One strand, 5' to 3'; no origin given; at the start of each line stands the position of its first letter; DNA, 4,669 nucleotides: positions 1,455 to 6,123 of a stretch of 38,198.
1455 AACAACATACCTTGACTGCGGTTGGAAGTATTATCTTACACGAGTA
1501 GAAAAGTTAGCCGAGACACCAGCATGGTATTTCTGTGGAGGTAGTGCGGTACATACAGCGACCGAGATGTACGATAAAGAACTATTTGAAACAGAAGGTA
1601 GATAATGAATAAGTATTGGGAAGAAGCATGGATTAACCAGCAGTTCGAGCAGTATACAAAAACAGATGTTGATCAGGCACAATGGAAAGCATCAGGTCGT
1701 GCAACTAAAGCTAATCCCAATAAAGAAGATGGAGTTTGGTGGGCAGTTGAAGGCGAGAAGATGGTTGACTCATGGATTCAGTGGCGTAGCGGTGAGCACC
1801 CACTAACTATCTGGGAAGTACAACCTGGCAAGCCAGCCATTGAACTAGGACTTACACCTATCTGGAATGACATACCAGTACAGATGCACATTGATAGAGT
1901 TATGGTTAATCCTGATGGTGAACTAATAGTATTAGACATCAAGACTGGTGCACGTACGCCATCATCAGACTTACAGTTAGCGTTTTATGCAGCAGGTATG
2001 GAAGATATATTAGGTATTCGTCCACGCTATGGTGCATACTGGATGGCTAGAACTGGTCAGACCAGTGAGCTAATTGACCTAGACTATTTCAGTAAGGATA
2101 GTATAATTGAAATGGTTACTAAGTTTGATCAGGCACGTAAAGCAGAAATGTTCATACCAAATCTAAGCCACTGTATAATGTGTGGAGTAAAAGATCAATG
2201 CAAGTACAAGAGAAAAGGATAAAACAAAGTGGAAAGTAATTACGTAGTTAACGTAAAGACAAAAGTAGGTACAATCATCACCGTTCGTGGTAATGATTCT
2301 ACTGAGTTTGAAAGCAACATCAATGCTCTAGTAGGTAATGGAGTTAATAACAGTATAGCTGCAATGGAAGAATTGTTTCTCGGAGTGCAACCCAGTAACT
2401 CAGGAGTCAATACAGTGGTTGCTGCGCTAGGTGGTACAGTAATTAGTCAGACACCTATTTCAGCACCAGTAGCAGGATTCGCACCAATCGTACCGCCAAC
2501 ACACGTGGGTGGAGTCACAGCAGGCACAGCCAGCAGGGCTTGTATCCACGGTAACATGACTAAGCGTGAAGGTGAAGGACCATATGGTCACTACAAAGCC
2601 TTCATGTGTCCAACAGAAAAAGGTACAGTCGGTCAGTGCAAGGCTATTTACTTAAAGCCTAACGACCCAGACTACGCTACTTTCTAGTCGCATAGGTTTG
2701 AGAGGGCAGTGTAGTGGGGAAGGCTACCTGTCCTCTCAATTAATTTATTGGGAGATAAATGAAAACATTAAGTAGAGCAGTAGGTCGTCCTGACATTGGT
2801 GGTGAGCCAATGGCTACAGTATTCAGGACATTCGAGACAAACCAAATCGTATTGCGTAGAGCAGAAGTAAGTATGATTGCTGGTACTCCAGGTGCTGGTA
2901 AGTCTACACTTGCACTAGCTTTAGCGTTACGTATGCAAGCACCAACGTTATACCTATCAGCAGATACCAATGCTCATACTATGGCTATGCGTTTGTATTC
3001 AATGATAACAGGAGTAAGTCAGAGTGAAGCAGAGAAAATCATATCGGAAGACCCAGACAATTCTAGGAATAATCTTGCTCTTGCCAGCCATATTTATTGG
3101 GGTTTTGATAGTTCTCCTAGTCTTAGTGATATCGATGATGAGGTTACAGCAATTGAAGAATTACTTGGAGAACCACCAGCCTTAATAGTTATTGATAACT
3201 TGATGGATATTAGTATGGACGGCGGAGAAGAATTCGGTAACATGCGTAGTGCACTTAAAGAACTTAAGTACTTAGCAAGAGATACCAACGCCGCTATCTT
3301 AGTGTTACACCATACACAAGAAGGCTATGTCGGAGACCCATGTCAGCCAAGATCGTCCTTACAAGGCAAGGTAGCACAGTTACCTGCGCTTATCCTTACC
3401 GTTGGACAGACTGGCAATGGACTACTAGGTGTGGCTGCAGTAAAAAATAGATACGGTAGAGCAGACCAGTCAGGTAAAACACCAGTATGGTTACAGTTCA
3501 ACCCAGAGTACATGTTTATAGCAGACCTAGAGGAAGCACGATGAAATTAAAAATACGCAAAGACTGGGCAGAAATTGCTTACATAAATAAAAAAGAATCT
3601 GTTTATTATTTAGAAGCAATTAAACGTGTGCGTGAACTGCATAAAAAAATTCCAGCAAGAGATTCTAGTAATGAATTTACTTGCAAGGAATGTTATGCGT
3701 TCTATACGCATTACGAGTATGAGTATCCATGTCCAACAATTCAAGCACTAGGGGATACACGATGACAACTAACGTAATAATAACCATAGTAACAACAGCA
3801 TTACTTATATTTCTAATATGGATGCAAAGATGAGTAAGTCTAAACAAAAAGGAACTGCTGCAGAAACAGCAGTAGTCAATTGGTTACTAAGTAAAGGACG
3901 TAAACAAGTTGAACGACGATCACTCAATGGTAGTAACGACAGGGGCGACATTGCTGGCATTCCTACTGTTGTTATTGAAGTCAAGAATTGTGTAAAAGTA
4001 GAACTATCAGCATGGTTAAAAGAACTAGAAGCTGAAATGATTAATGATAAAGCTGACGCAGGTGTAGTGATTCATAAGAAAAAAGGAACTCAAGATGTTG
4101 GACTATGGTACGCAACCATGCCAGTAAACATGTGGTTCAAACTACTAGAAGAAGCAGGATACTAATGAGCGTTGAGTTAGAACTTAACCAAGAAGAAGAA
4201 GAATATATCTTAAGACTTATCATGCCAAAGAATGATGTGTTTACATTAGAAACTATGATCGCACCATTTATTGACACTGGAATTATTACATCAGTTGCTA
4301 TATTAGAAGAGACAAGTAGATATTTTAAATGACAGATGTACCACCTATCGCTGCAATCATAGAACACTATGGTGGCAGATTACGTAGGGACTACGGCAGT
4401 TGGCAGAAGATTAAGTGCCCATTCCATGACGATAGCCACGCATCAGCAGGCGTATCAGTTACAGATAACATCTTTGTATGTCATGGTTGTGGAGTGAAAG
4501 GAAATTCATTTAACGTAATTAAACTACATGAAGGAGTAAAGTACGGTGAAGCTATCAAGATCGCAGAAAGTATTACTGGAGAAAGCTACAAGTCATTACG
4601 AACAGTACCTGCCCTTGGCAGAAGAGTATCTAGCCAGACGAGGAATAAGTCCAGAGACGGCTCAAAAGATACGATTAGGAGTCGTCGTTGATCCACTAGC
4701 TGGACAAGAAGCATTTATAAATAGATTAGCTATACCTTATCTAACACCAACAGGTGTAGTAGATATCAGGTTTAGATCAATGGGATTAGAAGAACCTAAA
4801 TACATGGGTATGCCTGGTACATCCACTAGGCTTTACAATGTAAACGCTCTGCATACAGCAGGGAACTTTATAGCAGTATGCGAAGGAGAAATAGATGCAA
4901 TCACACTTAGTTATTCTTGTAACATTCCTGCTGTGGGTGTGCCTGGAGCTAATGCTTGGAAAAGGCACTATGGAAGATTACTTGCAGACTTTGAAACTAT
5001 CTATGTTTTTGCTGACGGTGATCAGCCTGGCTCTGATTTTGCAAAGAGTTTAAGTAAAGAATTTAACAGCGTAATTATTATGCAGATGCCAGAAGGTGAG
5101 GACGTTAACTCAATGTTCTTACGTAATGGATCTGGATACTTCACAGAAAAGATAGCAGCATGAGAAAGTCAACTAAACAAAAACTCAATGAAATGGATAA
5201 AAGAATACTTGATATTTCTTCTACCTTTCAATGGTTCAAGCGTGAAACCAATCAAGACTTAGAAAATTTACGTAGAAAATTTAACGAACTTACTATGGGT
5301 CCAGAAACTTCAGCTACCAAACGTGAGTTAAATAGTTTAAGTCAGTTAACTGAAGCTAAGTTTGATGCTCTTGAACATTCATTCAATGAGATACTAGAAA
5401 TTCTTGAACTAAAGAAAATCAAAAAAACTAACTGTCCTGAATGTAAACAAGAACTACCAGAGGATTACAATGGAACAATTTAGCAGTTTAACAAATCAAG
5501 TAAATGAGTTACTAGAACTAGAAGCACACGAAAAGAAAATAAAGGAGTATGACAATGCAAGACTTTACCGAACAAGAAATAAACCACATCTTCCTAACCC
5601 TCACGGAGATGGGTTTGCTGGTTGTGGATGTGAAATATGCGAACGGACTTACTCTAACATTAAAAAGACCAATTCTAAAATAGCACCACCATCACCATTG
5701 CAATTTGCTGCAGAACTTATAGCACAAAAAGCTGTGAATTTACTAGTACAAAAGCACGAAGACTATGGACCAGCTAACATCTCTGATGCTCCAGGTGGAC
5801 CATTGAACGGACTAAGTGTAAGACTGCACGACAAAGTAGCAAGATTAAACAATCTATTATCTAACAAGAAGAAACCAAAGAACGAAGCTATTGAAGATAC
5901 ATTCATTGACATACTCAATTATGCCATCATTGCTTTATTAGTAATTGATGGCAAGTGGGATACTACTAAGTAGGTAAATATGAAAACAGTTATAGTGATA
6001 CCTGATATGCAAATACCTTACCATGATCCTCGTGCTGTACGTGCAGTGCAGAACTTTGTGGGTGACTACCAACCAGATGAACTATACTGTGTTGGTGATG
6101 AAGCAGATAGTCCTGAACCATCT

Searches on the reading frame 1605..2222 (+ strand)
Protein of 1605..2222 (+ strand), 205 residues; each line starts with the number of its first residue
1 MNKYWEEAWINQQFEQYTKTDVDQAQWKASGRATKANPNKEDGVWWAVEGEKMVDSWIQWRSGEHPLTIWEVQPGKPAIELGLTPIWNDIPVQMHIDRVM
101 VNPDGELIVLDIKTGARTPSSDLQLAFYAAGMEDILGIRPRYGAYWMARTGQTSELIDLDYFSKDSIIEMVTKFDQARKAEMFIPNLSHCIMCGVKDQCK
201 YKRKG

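Call 53: search_protein_families(library=pfam, proteins=[window:1605-2222:+], max_evalue=0.001)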
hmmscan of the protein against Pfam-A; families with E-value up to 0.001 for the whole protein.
window:1605-2222:+ (205 aa): 2 families
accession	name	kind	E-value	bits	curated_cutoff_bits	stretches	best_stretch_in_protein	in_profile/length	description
PF12705.13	PDDEXK_1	-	5.1e-08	33.6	22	1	15-199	61-246/247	PD-(D/E)XK nuclease superfamily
PF01930.23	Cas_Cas4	-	4.5e-05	24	22.7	1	93-199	53-158/160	Domain of unknown function DUF83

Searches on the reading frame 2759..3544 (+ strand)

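Call 53: search_protein_families(library=pfam, proteins=[window:2759-3544:+], max_evalue=0.001)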
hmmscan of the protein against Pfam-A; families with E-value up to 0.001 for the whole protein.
window:2759-3544:+ (261 aa): 5 families
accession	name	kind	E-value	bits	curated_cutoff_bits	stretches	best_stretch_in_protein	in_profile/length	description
PF13481.12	AAA_25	-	8.6e-18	65.1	27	1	32-187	30-191/195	AAA domain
PF03796.21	DnaB_C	-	2.2e-10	40.8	27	1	19-183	3-175/255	DnaB-like helicase C terminal domain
PF06745.19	ATPase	-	6.7e-05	22.8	26.6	1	33-184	17-163/231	KaiC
PF13401.12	AAA_22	-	0.00024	21.9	27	1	35-177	5-115/130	AAA domain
PF20720.3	nSTAND3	-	0.00054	20.1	27.2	0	25-61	7-43/155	Novel STAND NTPase 3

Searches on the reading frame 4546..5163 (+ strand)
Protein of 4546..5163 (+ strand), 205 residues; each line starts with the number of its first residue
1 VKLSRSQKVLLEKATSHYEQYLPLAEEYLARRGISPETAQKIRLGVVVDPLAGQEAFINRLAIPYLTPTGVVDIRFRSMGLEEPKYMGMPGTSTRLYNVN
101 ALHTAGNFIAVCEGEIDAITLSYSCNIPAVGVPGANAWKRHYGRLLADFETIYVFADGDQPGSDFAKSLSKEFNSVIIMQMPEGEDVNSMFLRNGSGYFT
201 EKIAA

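Call 53: search_protein_families(library=pfam, proteins=[window:4546-5163:+], max_evalue=0.001)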
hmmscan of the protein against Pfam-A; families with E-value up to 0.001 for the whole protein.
window:4546-5163:+ (205 aa): 2 families
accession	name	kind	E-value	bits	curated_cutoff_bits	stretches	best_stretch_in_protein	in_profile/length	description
PF13155.12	Toprim_2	-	3.7e-08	34.1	22.1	1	111-190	2-87/88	Toprim-like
PF13362.12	Toprim_3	-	8.8e-05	23.3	27.2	1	109-196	2-94/95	Toprim domain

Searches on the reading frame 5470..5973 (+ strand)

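Call 53: search_protein_families(library=pfam, proteins=[window:5470-5973:+], max_evalue=0.001)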
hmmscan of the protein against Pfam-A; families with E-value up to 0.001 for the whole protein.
window:5470-5973:+ (167 aa): 1 family
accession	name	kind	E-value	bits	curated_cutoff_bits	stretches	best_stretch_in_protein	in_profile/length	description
PF07659.16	DUF1599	-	5.2e-08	33.6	25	1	95-157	1-59/61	Nucleotide modification associated domain 1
